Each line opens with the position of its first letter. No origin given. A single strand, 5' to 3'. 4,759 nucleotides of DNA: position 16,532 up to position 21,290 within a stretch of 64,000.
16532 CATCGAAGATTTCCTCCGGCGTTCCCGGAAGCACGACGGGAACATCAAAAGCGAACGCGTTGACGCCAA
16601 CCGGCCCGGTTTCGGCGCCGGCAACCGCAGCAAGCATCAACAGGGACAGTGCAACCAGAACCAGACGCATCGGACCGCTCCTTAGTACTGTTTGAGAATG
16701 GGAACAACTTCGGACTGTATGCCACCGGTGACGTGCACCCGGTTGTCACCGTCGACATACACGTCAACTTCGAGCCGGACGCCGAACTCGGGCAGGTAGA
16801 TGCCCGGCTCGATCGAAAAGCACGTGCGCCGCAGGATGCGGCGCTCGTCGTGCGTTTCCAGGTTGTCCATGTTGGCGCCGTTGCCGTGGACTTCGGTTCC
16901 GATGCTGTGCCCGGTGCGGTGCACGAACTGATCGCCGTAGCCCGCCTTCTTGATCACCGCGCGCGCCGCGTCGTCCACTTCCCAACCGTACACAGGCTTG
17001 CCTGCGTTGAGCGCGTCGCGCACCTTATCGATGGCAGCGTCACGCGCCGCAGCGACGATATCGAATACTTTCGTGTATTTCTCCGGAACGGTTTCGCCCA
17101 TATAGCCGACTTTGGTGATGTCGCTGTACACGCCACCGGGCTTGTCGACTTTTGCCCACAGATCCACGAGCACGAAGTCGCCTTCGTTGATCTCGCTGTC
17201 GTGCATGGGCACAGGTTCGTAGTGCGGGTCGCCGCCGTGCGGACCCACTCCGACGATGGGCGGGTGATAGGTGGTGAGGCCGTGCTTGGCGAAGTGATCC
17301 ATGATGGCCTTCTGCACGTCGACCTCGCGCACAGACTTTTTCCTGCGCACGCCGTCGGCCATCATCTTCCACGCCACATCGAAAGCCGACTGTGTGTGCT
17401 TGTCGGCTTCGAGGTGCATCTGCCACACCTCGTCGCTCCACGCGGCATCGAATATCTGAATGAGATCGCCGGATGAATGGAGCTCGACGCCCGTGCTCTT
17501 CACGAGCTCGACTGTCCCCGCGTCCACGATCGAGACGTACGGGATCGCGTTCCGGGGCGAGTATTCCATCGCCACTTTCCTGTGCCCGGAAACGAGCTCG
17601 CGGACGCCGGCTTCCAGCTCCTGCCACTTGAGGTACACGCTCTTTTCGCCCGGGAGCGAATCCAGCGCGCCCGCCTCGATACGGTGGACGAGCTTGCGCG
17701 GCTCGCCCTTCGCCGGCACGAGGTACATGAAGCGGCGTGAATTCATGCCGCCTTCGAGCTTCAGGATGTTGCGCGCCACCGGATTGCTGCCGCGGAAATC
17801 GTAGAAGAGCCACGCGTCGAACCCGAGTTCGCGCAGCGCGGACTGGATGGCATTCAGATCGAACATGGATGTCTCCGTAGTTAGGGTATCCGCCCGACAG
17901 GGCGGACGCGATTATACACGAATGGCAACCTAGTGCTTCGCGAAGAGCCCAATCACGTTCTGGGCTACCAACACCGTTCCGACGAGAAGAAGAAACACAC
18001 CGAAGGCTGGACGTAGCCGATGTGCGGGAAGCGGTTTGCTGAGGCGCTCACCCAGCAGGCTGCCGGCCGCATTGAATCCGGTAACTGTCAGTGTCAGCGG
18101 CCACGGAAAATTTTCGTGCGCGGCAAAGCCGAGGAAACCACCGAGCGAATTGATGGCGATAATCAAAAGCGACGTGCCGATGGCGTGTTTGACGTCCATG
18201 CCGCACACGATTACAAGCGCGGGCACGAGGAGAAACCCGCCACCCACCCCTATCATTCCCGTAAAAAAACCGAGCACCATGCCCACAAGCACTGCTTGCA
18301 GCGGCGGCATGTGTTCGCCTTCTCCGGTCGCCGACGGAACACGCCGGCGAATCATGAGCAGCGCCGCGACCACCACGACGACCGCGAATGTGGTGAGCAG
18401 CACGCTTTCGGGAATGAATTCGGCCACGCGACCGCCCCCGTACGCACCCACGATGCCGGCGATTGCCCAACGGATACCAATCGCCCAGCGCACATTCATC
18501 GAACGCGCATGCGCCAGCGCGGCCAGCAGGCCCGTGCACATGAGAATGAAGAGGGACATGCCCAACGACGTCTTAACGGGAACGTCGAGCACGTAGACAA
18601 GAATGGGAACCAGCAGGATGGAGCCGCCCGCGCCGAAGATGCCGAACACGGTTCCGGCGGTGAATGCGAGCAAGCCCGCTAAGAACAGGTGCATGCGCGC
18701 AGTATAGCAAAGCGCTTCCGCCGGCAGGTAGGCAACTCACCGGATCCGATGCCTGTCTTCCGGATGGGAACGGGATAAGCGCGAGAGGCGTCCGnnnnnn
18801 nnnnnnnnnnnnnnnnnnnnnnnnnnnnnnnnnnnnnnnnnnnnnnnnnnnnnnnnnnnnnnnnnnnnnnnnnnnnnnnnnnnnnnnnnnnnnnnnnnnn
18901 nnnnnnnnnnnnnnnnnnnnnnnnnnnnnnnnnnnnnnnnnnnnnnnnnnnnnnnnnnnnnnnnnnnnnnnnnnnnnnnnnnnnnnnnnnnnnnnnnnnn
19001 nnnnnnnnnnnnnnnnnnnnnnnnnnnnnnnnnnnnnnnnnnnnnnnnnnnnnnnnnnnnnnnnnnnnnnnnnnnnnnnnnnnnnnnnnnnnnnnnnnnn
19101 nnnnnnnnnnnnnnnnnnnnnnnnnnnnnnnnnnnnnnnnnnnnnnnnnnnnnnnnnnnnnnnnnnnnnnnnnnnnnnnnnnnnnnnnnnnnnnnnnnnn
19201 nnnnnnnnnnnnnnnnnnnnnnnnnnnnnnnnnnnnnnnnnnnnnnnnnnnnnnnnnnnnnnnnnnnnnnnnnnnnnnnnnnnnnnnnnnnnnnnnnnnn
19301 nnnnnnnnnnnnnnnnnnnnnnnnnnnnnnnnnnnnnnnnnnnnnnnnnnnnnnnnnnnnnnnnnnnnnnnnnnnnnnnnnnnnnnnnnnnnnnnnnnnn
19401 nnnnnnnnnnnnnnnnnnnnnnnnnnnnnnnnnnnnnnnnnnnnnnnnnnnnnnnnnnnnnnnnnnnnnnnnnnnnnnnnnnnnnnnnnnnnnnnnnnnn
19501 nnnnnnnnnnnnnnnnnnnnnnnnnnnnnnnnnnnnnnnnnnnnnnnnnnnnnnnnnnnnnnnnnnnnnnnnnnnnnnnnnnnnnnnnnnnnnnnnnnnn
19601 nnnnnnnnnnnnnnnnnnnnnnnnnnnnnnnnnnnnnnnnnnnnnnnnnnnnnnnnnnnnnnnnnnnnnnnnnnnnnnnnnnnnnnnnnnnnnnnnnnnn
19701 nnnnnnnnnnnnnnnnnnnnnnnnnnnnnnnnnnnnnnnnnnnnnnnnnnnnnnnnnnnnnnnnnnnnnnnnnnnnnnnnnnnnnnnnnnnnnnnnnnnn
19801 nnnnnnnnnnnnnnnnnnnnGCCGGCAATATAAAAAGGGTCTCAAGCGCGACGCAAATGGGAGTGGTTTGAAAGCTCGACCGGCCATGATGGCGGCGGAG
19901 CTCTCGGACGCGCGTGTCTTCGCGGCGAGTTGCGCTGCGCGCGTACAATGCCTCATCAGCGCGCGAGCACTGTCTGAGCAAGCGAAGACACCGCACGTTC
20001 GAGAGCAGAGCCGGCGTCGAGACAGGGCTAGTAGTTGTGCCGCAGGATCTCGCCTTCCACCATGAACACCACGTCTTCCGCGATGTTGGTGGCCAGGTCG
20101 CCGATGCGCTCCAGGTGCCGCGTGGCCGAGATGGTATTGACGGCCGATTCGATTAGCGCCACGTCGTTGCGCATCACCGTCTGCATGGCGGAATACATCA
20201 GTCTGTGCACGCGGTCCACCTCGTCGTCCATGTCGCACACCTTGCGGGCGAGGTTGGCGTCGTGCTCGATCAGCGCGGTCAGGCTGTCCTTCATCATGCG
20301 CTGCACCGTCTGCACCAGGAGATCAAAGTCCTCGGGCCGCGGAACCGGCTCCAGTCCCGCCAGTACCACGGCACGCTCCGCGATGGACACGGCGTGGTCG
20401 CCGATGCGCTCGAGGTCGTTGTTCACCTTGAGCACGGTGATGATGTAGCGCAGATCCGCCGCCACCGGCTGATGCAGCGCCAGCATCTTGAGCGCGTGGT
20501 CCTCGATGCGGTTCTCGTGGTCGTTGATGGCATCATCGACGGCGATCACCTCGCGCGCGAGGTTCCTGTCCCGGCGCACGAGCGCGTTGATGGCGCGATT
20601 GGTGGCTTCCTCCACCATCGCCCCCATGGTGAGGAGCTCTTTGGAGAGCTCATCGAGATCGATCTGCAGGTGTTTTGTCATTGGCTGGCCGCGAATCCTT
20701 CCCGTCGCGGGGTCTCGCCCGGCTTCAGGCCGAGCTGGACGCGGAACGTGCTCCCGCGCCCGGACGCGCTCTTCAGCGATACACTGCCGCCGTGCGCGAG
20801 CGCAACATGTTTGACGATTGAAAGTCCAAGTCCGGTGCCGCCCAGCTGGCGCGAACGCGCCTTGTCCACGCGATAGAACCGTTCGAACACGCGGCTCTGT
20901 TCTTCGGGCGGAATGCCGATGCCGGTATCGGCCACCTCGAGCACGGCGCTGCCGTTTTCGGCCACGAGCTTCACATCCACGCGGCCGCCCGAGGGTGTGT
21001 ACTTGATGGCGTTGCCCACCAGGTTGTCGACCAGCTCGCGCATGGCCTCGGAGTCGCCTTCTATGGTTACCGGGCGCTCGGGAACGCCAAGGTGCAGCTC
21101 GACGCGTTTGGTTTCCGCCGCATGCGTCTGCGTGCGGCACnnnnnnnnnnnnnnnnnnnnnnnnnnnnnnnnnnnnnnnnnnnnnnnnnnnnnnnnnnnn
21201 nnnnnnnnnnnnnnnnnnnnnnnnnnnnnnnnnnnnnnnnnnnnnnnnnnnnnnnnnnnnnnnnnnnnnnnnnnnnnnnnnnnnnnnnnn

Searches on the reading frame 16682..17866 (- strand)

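Call 38: search_protein_families(library=pfam, proteins=[window:16682-17866:-], max_evalue=0.0001)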
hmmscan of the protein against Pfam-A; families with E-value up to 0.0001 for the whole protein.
window:16682-17866:- (394 aa): 1 family
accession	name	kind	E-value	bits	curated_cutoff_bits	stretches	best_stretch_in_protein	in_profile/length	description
PF00557.29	Peptidase_M24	-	1.6e-40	139.5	23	1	155-371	7-206/208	Metallopeptidase family M24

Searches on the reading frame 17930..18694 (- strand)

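Call 38: search_protein_families(library=pfam, proteins=[window:17930-18694:-], max_evalue=0.0001)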
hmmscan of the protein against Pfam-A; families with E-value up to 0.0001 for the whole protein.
window:17930-18694:- (254 aa): 1 family
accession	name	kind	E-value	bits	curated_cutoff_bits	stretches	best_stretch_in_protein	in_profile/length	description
PF01925.25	TauE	-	2.1e-53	181.9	32.6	1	8-240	3-235/237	Sulfite exporter TauE/SafE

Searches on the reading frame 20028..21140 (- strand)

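Call 38: search_protein_families(library=pfam, proteins=[window:20028-21140:-], max_evalue=0.0001)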
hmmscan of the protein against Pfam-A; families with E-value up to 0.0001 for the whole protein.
window:20028-21140:- (370 aa): 1 family
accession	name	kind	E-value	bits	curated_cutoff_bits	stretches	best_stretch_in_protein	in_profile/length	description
PF01895.24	PhoU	-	5.7e-46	155.2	23.5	2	170-256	2-88/89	PhoU domain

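Call 67: search_protein_families(library=ncbifam, proteins=[window:20028-21140:-], max_evalue=1e-10)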
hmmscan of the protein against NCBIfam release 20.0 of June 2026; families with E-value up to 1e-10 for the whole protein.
window:20028-21140:- (370 aa): 2 families
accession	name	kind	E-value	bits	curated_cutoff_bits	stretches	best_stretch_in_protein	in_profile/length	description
TIGR02135.1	phoU_full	equivalog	1.1e-59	201.6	130.25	1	157-365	2-211/212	phosphate signaling complex protein PhoU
NF008332.0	PRK11115.1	equivalog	6.8e-38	130.5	342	1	158-368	14-224/239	phosphate signaling complex protein PhoU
